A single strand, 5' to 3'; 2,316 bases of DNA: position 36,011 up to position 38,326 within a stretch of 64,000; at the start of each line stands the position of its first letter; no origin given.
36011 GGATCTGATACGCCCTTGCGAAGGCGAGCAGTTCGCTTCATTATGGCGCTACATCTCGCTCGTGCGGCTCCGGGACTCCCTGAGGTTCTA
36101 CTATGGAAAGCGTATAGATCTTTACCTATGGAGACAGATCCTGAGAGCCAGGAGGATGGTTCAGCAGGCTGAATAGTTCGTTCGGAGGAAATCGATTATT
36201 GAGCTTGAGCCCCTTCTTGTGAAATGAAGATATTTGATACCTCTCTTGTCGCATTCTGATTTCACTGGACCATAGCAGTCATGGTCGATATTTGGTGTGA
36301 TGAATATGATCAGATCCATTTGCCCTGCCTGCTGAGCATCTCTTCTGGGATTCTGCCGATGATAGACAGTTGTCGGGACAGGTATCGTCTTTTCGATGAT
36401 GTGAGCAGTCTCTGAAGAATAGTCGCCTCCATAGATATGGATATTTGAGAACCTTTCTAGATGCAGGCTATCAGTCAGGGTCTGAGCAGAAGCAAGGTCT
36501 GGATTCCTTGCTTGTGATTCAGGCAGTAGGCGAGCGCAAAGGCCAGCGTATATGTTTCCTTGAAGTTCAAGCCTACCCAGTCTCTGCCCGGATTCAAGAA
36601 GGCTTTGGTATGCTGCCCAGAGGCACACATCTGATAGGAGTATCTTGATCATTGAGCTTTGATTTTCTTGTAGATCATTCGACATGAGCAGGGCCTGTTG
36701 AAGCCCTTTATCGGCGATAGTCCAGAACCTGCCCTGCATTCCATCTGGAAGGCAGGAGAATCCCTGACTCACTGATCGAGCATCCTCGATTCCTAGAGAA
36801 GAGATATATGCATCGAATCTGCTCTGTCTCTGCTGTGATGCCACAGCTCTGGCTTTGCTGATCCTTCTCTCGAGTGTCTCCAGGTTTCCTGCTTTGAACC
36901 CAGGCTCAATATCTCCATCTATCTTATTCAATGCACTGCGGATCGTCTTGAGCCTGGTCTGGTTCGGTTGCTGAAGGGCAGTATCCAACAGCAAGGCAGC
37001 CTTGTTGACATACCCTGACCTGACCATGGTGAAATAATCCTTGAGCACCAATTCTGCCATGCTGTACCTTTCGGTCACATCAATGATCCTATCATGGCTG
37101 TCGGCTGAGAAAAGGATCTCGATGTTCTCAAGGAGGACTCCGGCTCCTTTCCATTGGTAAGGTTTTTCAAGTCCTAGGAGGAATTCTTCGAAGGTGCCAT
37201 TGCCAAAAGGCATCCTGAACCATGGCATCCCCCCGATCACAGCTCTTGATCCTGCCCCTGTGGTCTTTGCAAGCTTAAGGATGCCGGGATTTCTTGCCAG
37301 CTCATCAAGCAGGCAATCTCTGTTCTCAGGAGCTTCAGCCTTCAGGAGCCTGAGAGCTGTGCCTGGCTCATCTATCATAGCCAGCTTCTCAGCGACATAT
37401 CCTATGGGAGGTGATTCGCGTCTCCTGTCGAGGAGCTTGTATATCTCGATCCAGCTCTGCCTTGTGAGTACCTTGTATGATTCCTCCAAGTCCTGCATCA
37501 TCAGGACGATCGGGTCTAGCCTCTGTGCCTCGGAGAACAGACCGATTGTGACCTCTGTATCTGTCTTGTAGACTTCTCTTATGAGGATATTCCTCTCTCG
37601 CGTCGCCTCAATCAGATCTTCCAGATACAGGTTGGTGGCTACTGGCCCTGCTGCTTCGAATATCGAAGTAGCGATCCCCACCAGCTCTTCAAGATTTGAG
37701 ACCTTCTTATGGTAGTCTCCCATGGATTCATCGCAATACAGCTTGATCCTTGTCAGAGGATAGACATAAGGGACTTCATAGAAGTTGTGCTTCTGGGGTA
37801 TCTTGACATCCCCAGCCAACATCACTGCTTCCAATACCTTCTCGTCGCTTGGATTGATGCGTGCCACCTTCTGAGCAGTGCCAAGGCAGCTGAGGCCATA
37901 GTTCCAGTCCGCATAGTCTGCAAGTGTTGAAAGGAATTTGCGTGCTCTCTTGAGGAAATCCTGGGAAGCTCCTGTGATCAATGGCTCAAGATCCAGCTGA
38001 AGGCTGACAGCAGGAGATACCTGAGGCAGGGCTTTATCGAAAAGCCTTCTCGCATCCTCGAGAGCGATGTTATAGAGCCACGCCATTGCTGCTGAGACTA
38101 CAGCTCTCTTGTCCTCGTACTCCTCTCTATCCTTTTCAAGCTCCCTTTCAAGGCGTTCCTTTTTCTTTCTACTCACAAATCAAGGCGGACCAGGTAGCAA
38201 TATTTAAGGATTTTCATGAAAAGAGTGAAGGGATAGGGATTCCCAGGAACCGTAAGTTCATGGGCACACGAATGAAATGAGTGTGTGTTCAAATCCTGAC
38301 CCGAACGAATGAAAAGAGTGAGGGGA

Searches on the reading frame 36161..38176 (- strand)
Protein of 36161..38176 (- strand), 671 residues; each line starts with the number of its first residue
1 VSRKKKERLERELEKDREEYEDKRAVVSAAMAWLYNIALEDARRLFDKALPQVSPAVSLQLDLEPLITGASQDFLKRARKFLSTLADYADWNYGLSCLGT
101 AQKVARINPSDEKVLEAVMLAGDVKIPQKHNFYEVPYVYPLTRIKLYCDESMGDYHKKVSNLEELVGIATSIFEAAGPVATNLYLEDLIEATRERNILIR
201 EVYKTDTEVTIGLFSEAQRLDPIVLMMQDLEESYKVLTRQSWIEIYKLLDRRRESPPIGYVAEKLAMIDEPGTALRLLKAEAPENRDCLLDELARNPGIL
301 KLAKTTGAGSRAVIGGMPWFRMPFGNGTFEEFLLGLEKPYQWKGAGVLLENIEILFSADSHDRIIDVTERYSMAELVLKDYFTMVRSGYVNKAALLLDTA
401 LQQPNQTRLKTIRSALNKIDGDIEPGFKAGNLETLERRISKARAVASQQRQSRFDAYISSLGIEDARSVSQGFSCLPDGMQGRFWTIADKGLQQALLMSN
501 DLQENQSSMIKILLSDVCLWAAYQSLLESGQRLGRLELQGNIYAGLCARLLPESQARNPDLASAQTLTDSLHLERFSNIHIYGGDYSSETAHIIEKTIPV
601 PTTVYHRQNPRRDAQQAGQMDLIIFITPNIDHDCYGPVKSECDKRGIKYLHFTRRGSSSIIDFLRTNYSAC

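Call 3: search_protein_families(library=pfam, proteins=[window:36161-38176:-], max_evalue=0.01)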
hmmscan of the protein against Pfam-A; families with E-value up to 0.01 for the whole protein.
window:36161-38176:- (671 aa): 1 family
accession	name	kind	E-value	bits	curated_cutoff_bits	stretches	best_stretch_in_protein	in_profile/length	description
PF10087.14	DUF2325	-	7.5e-05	23.3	33.6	1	604-664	27-91/94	Uncharacterized protein conserved in bacteria (DUF2325)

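Call 4: search_protein_families(library=padloc, proteins=[window:36161-38176:-], max_evalue=0.1)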
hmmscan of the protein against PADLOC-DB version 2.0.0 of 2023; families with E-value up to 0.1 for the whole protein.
window:36161-38176:- (671 aa): 0 families

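Call 5: search_protein_families(library=ncbifam, proteins=[window:36161-38176:-], max_evalue=0.1)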
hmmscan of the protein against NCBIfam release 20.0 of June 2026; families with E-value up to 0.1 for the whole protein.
window:36161-38176:- (671 aa): 0 families
